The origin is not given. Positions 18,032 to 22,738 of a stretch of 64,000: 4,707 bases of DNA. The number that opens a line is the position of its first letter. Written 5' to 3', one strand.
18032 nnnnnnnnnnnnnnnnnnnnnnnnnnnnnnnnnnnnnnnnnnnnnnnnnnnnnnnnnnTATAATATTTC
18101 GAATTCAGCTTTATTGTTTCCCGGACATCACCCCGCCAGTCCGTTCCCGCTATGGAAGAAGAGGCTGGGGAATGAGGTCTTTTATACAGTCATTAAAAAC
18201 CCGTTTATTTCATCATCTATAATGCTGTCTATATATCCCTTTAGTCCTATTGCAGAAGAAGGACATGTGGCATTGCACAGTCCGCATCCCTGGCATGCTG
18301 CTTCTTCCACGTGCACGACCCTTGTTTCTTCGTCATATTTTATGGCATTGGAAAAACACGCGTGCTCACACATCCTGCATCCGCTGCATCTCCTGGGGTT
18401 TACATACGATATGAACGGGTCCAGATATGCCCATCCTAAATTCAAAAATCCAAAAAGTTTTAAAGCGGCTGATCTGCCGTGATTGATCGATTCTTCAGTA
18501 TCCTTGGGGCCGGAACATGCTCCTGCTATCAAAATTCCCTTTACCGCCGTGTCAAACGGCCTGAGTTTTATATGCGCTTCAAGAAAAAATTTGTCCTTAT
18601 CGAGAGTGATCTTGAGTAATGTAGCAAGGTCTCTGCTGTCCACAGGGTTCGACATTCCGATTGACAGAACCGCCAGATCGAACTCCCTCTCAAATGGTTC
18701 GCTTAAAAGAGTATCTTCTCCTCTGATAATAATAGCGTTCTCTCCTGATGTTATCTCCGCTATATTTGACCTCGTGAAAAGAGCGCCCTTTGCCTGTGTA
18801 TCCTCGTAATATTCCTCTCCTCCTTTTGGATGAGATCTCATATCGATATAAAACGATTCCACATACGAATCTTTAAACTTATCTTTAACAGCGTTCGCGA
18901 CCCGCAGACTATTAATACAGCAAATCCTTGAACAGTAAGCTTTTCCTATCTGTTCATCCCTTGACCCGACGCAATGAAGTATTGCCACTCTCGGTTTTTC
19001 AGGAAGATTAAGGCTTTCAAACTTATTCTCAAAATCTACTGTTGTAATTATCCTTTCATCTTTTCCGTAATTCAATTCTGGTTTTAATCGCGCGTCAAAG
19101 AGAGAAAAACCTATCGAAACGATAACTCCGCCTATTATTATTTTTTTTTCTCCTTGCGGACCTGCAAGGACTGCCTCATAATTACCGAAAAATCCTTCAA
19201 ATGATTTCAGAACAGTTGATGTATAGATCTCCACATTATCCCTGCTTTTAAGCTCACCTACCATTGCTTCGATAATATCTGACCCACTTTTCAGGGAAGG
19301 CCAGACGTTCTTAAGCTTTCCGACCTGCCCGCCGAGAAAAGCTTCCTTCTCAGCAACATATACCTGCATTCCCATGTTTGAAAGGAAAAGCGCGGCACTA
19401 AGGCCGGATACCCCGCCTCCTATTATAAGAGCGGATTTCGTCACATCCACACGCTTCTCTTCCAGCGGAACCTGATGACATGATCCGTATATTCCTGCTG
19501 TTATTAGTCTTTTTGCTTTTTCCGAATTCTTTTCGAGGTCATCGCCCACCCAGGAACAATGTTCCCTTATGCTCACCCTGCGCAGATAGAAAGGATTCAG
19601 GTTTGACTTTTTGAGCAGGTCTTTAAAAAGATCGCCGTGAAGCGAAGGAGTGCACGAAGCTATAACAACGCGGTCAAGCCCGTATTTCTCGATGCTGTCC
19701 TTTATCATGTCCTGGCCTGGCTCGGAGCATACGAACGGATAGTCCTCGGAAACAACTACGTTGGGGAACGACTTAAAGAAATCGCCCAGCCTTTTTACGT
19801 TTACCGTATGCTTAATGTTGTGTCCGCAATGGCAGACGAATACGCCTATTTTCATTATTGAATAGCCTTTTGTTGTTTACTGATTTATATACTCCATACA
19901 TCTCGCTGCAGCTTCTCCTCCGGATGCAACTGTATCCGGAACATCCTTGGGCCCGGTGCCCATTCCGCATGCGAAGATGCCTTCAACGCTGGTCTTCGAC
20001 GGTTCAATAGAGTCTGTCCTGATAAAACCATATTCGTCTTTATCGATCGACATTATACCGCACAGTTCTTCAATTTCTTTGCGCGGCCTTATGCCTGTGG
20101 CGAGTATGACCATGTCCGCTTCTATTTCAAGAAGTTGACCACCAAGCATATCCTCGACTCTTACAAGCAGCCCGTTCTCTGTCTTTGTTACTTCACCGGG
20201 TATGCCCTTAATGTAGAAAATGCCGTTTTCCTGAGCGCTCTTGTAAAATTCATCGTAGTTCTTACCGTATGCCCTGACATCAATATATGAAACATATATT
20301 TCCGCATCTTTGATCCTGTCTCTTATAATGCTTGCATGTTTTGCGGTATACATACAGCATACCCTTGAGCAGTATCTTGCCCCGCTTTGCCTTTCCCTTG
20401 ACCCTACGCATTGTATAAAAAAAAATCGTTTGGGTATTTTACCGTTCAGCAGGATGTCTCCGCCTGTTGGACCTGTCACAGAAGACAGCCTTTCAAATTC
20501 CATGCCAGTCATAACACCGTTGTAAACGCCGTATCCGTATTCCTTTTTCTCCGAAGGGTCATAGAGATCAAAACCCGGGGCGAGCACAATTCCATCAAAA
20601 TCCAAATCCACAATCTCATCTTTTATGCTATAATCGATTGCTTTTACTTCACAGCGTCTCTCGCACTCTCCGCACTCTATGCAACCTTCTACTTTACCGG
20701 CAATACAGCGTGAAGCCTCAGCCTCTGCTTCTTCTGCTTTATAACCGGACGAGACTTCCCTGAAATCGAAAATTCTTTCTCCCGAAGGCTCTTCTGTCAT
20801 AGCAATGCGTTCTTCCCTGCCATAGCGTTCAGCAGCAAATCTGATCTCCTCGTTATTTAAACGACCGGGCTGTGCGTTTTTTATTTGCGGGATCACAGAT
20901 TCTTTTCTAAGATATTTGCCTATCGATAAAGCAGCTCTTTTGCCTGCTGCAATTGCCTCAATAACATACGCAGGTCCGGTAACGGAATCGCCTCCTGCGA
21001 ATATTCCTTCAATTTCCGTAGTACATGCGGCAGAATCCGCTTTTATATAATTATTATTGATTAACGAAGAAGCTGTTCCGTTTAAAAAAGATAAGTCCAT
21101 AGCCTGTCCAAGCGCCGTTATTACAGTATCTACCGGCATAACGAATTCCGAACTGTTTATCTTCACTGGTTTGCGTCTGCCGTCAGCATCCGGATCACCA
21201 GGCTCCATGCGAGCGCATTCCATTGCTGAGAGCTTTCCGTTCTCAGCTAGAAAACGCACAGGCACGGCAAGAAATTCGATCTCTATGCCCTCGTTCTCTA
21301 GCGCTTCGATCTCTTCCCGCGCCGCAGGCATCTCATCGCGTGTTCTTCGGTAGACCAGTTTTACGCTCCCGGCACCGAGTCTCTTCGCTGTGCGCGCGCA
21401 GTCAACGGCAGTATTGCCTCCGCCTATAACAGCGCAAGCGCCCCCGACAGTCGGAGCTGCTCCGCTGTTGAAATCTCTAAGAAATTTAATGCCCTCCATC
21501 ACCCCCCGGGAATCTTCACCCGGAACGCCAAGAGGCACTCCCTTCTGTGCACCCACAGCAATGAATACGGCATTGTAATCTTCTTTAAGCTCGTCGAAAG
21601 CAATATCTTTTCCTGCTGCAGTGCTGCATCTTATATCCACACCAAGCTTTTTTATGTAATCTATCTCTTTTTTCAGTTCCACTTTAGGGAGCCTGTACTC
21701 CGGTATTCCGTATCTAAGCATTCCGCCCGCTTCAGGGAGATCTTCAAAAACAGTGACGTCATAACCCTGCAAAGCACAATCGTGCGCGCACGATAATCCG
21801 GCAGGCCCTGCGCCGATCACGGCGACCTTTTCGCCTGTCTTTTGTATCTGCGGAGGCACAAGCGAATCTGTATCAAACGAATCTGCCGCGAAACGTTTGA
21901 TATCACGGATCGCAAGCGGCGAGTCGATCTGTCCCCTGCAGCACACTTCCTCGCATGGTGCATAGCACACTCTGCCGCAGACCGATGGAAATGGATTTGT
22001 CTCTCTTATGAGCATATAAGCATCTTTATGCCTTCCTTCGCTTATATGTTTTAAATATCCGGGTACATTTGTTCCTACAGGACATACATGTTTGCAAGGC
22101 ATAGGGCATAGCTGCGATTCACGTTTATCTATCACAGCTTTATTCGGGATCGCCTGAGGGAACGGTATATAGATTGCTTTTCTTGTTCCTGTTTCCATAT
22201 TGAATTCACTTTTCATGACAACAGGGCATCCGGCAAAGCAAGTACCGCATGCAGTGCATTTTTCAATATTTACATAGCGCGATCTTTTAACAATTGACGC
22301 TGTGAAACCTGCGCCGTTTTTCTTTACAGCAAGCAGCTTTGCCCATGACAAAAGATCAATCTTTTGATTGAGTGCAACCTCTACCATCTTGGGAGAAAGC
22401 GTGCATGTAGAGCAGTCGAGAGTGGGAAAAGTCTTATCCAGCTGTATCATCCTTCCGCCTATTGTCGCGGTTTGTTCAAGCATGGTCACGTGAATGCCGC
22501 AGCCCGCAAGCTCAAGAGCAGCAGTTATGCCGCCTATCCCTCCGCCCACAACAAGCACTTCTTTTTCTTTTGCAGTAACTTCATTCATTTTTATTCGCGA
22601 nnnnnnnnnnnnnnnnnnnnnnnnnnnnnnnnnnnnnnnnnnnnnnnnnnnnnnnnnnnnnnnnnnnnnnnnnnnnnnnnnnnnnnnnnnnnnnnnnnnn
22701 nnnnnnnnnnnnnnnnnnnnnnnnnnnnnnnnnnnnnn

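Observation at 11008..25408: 12-gene same-strand operon fusing beta-oxidation enzymes, EtfAB and an Hdr/Mvh-type module: candidate electron-bifurcating/confurcating supercomplex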

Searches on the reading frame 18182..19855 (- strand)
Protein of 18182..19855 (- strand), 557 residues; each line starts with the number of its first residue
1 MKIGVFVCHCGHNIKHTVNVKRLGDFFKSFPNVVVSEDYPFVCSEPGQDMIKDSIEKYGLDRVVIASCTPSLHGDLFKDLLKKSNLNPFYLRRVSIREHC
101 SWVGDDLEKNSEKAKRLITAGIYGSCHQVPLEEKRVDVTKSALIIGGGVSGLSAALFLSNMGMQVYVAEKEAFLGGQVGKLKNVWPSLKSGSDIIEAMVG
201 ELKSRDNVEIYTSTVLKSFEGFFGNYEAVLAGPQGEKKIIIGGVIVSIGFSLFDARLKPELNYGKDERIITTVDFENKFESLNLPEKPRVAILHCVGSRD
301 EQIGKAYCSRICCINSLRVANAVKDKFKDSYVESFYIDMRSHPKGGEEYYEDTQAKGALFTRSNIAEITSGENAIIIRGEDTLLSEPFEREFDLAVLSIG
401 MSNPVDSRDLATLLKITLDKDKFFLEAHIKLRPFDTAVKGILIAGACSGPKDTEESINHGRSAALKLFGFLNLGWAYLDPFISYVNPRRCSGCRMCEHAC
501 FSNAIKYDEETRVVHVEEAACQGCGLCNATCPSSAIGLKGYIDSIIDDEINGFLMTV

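Call 3: search_protein_families(library=pfam, proteins=[window:18182-19855:-], max_evalue=0.001)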
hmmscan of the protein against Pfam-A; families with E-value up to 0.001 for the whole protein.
window:18182-19855:- (557 aa): 15 families
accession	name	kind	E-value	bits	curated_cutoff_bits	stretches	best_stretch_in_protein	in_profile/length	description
PF00037.32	Fer4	-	2.9e-08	33.6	21.1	1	484-506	2-24/24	4Fe-4S binding domain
PF12838.12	Fer4_7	-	1.5e-07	32.2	27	1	489-535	1-52/52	4Fe-4S dicluster domain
PF14697.11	Fer4_21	-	2.9e-07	31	35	1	485-536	3-57/59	4Fe-4S dicluster domain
PF07992.20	Pyr_redox_2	-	7.8e-07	29.2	26.1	1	125-252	132-239/291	Pyridine nucleotide-disulphide oxidoreductase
PF13187.11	Fer4_9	-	2e-06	28.2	27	1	489-536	1-52/52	4Fe-4S dicluster domain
PF13450.12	NAD_binding_8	-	2.8e-06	27.9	21.9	1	144-178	1-35/68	NAD(P)-binding Rossmann-like domain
PF01266.30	DAO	-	8e-06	26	27.9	1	143-177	3-38/353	FAD dependent oxidoreductase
PF12831.13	FAD_oxidored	-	8.8e-06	25.7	27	1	143-179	3-39/416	FAD dependent oxidoreductase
PF00070.33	Pyr_redox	-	1.2e-05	26.1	22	1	142-172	2-32/82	Pyridine nucleotide-disulphide oxidoreductase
PF13237.11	Fer4_10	-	2.3e-05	24.7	25.5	1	484-532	3-53/53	4Fe-4S dicluster domain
PF12797.12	Fer4_2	-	5.2e-05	23.4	24.5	0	513-533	2-22/22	4Fe-4S binding domain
PF00890.30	FAD_binding_2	-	9.2e-05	22.2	20.4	1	142-177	2-37/414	FAD binding domain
PF12837.12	Fer4_6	-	0.00022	21.5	25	1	513-536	1-24/24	4Fe-4S binding domain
PF25160.1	LdpA_Fe-S-bd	-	0.00023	21.3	27.6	1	493-539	6-46/49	LdpA Fe-S cluster-binding domain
PF01494.25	FAD_binding_3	-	0.00051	19.8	22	1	142-171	4-33/349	FAD binding domain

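Call 5: search_protein_families(library=ncbifam, proteins=[window:18182-19855:-], max_evalue=0.00001)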
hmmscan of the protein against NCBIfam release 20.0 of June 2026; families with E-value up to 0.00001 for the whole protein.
window:18182-19855:- (557 aa): 31 families (the best 25 are shown)
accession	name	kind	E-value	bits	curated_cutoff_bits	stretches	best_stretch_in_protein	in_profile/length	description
NF040770.1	hetero_SS_HdrA2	exception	4.6e-148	494.6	1100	2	236-551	313-638/777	CoB-CoM heterodisulfide reductase HdrA2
NF041778.1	hetero_SS_HdrA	equivalog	7.3e-109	364.7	1400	2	239-554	326-651/771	ferredoxin:CoB-CoM heterodisulfide reductase subunit HdrA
NF041891.1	hdrA_Methbact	equivalog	6.6e-108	361.9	1300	2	239-554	313-636/762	ferredoxin:CoB-CoM heterodisulfide reductase subunit HdrA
NF009410.0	PRK12771.1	subfamily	1.3e-15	57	516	1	126-177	125-176/566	NAD(P)-binding protein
TIGR02179.1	PorD_KorD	subfamily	1.9e-09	37.5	60.05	1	475-537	15-73/78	2-oxoacid:acceptor oxidoreductase, delta subunit, pyruvate/2-ketoisovalerate family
NF010590.0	PRK13984.1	equivalog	5.9e-09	34.6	946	0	127-177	276-326/611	putative oxidoreductase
TIGR01372.1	soxA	subfamily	3.6e-08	31.7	1164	1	133-216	162-244/996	sarcosine oxidase subunit alpha family protein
NF040864.1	HgcB_ferredoxin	equivalog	1.9e-07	30.8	99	1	486-539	12-64/93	mercury methylation ferredoxin HgcB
TIGR01944.1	rnfB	subfamily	2.3e-07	30.5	68.7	1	481-539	106-163/190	RnfABCDGE type electron transport complex subunit B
NF007202.0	PRK09623.1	equivalog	2.4e-07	31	166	1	480-538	43-100/105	3-methyl-2-oxobutanoate dehydrogenase subunit delta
NF045874.1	Vhu_polyferre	exception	2.9e-07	29.5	600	1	485-540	193-247/381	F420-non-reducing hydrogenase associated-polyferredoxin VhuB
TIGR01971.1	NuoI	subfamily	3.6e-07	29.8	113.05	0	488-538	42-100/121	NADH-quinone oxidoreductase, chain I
NF045790.1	OxalOxreddelta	equivalog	4.1e-07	29.5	230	1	485-536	257-306/316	oxalate oxidoreductase subunit delta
NF040684.1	PorD_Arch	equivalog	4.3e-07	29.9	120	1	475-537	22-80/85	pyruvate synthase subunit PorD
TIGR02700.1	flavo_MJ0208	hypoth_equivalog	4.5e-07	29.4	251.35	1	485-536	145-194/234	dihydromethanopterin reductase (acceptor)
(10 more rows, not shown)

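Call 7: find_encoding_contigs(protein=window:18182-19855:-, flank=10000, max_places=6)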
Protein window:18182-19855:- (557 aa): 1 contig read that carries it; 1 place shown.
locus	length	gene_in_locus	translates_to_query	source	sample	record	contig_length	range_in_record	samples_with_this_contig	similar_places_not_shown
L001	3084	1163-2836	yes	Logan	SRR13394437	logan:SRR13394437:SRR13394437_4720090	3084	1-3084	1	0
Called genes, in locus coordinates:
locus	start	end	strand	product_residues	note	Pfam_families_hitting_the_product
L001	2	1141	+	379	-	?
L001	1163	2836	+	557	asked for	PF07992:Pyr_redox_2 (weak), PF00070:Pyr_redox (faint), PF01266:DAO (weak), PF12831:FAD_oxidored (weak), PF13450:NAD_binding_8 (weak), PF14697:Fer4_21 (weak), PF12838:Fer4_7, PF13187:Fer4_9 (weak), +1 more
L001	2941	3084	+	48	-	?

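Call 8: find_related_loci(query=window:18182-19855:-, collection=genome_contigs, flank=10000)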
Query window:18182-19855:- (557 aa) in genome_contigs; peptide patterns used: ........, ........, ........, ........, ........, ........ (x = any residue, [..] = any of these).
127 stretches matched a pattern; 82 encode a relative of the query (tblastn E <= 1e-3); the best 80 are kept; 74 distinct loci.
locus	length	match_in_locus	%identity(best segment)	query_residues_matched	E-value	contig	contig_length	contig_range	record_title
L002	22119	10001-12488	76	1-557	0e+0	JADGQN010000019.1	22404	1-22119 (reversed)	MAG: Syntrophobacterales bacterium isolate Chersky.21_67 contig-100_484, whole genome shotgun sequence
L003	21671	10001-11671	74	1-557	0e+0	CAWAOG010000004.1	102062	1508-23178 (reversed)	MAG: uncultured delta proteobacterium isolate MFD02979.bin.1.23 genome assembly, contig: contig_10910, whole genome shot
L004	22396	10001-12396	74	1-557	0e+0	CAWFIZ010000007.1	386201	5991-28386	MAG: uncultured delta proteobacterium isolate MFD04716.bin.1.277 genome assembly, contig: contig_42937, whole genome sho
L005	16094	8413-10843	76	1-553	0e+0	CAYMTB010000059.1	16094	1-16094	MAG TPA_asm: uncultured Syntrophorhabdaceae bacterium isolate SRP142039_co1_93 genome assembly, contig: NODE_2814_length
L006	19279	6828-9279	75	1-553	0e+0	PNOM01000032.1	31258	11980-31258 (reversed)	MAG: Syntrophus sp. (in: bacteria) isolate SW.010 SW_1000734_31258, whole genome shotgun sequence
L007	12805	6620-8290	73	1-557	0e+0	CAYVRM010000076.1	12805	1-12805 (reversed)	MAG TPA_asm: uncultured Syntrophorhabdus sp. isolate SRP192927_co7_494 genome assembly, contig: NODE_9673_length_12805_c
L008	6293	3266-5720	73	1-557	0e+0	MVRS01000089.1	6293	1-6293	MAG: Syntrophorhabdus sp. PtaU1.Bin058 A4E64_contig000089, whole genome shotgun sequence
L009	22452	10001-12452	73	1-553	0e+0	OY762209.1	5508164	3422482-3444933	MAG: Syntrophorhabdaceae bacterium isolate b67c53bf-795e-48b1-b0c8-2f1cb1e3683a genome assembly, chromosome: 1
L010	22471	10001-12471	74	1-553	0e+0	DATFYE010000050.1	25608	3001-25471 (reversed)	MAG TPA_asm: Syntrophorhabdales bacterium isolate SMAG_U9535 k141_232151, whole genome shotgun sequence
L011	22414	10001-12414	73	1-557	0e+0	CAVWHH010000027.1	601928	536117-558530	MAG: uncultured delta proteobacterium isolate MFD01476.bin.1.214 genome assembly, contig: contig_21177, whole genome sho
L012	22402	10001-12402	75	1-553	0e+0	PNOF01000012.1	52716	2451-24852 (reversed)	MAG: Syntrophus sp. (in: bacteria) isolate SW.3.55 SW_1000293_52716, whole genome shotgun sequence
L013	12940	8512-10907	73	1-557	0e+0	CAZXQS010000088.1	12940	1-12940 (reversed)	MAG TPA_asm: uncultured Syntrophorhabdus sp. isolate SRP192927_co3_184 genome assembly, contig: NODE_11611_length_12940_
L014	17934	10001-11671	73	1-557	0e+0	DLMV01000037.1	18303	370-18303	MAG TPA_asm: Deltaproteobacteria bacterium UBA7527 UBA7527_contig_9494, whole genome shotgun sequence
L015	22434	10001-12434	74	1-553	0e+0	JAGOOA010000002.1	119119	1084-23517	MAG: Syntrophorhabdaceae bacterium isolate Go_SlDig_bin_68 Go_SlDig_295_length_119119_cov_31.091107, whole genome shotgu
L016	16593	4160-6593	74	1-553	0e+0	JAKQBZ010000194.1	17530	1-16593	MAG: Deltaproteobacteria bacterium isolate USCA_metabat.30 k141_1673901, whole genome shotgun sequence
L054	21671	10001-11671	67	1-557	0e+0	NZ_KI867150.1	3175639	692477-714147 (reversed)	Syntrophorhabdus aromaticivorans UI SynarDRAFT_SAI.2, whole genome shotgun sequence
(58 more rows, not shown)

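Call 35: search_protein_families(library=ncbifam, proteins=[L054:8266-9570:+], max_evalue=1e-10)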
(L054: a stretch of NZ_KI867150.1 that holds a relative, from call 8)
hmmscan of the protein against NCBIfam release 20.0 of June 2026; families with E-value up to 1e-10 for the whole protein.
L054:8266-9570:+ (434 aa): 3 families
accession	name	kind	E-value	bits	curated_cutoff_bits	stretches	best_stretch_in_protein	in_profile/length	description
NF040770.1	hetero_SS_HdrA2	exception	1.8e-135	453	1100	1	8-429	139-558/777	CoB-CoM heterodisulfide reductase HdrA2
NF041778.1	hetero_SS_HdrA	equivalog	1.8e-117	393.2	1400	1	9-431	143-570/771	ferredoxin:CoB-CoM heterodisulfide reductase subunit HdrA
NF041891.1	hdrA_Methbact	equivalog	6.5e-113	378.4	1300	1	8-431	133-556/762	ferredoxin:CoB-CoM heterodisulfide reductase subunit HdrA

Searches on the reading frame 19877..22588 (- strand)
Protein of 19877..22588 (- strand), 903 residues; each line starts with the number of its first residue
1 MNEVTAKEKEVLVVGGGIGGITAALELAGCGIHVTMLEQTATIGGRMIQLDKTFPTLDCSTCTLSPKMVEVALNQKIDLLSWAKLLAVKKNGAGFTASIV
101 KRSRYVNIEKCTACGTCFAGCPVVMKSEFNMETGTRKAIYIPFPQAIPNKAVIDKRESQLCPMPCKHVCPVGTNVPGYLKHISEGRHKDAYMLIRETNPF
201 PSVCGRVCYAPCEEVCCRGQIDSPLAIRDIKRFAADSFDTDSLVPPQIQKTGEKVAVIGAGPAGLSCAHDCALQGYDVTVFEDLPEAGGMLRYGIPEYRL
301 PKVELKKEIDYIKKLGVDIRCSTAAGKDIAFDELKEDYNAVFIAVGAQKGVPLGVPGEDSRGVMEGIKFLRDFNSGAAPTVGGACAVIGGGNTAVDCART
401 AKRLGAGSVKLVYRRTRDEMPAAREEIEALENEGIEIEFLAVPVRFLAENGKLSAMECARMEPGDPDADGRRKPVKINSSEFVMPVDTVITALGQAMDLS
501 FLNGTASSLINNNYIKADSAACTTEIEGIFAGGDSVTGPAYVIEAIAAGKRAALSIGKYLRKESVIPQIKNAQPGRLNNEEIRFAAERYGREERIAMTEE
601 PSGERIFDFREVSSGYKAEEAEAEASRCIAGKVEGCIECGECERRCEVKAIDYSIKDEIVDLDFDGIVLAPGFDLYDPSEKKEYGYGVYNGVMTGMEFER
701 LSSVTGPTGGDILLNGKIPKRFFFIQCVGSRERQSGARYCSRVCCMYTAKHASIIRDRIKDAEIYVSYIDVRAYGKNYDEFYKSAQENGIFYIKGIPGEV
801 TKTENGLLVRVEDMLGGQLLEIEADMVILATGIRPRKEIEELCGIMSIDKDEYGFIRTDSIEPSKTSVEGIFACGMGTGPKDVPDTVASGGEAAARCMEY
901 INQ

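Call 3: search_protein_families(library=pfam, proteins=[window:19877-22588:-], max_evalue=0.001)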
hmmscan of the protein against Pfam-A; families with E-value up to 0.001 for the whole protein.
window:19877-22588:- (903 aa): 15 families
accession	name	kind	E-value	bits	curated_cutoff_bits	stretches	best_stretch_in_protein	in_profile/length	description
PF07992.20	Pyr_redox_2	-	2.7e-46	158.7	26.1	3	254-549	2-291/291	Pyridine nucleotide-disulphide oxidoreductase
PF14691.11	Fer4_20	-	2.6e-21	76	25.8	1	162-240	29-110/113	Dihydroprymidine dehydrogenase domain II, 4Fe-4S cluster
PF13738.12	Pyr_redox_3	-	5.2e-18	65.8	30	1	341-533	128-305/305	Pyridine nucleotide-disulphide oxidoreductase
PF13450.12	NAD_binding_8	-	4.3e-16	59.4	21.9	2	257-292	1-36/68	NAD(P)-binding Rossmann-like domain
PF00070.33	Pyr_redox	-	3.1e-12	47.3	22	0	386-448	3-68/82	Pyridine nucleotide-disulphide oxidoreductase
PF12831.13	FAD_oxidored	-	3.1e-11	43.7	27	2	10-47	1-38/416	FAD dependent oxidoreductase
PF01266.30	DAO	-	4.5e-11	43.3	27.9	1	254-289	1-44/353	FAD dependent oxidoreductase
PF00890.30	FAD_binding_2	-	1.5e-09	38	20.4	2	255-291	2-38/414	FAD binding domain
PF01262.27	AlaDh_PNT_C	-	1.1e-08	35.2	23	0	7-57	27-74/214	Alanine dehydrogenase/PNT, C-terminal domain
PF01946.23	Thi4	-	1.6e-08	34.5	26.2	0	7-48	16-58/235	Thi4 family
PF03486.20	HI0933_like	-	3.2e-07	30.5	50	1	254-288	2-36/244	HI0933-like protein Rossmann domain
PF01134.28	GIDA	-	3.6e-07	30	22.1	0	11-44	2-36/391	Glucose inhibited division protein A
PF01494.25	FAD_binding_3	-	6.8e-07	29.3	22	0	10-42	3-35/349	FAD binding domain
PF01593.30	Amino_oxidase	-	6e-05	22.9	19.8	0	18-47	1-30/443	Flavin containing amine oxidoreductase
PF13241.12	NAD_binding_7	-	9.9e-05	23.3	22.1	0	6-41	5-40/104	Putative NAD(P)-binding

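Call 5: search_protein_families(library=ncbifam, proteins=[window:19877-22588:-], max_evalue=0.00001)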
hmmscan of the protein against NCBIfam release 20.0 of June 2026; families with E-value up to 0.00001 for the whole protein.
window:19877-22588:- (903 aa): 80 families (the best 25 are shown)
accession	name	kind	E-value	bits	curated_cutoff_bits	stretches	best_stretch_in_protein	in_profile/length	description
NF009410.0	PRK12771.1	subfamily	3.6e-159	531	516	1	162-663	47-541/566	NAD(P)-binding protein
NF009454.0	PRK12814.1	equivalog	1.4e-147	492.9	916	1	158-639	97-580/657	putative NADPH-dependent glutamate synthase small subunit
NF040770.1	hetero_SS_HdrA2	exception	8.5e-135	450.7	1100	2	632-902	286-561/777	CoB-CoM heterodisulfide reductase HdrA2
NF009414.0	PRK12778.1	equivalog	2.9e-121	406.1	1103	1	161-562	334-751/752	bifunctional dihydroorotate dehydrogenase B NAD binding subunit/NADPH-dependent glutamate synthase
NF041891.1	hdrA_Methbact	equivalog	5.6e-117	391.9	1300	2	633-902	284-557/762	ferredoxin:CoB-CoM heterodisulfide reductase subunit HdrA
NF041778.1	hetero_SS_HdrA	equivalog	9.4e-115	384.2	1400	2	637-902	301-571/771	ferredoxin:CoB-CoM heterodisulfide reductase subunit HdrA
TIGR01316.1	gltA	equivalog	2.1e-112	376.2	471.75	1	161-560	31-449/449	NADPH-dependent glutamate synthase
TIGR03315.1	Se_ygfK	equivalog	6.1e-106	355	835.3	1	164-646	446-901/1012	putative selenate reductase subunit YgfK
NF010590.0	PRK13984.1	equivalog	5e-102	342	946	1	161-563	195-609/611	putative oxidoreductase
TIGR01318.1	gltD_gamma_fam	subfamily_domain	6.7e-96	321.7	482.95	1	161-561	45-466/467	glutamate synthase, small subunit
NF009413.0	PRK12775.1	equivalog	4e-88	296.4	1895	1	163-568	339-762/1006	putative trifunctional 2-polyprenylphenol hydroxylase/glutamate synthase subunit beta/ferritin domain-containing protein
NF009408.0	PRK12769.1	equivalog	2.4e-87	293.6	1003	1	164-565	235-656/659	formate-dependent uric acid utilization protein AegA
NF009409.0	PRK12770.1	subfamily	1.5e-79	267.7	343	1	249-564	15-354/360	putative glutamate synthase subunit beta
TIGR01317.1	GOGAT_sm_gam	subfamily_domain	4.5e-78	263.2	447.7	1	161-567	47-485/485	glutamate synthase small subunit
NF009451.0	PRK12809.1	equivalog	9.9e-78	262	1154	1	164-556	218-630/639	formate-dependent uric acid utilization protein YgfT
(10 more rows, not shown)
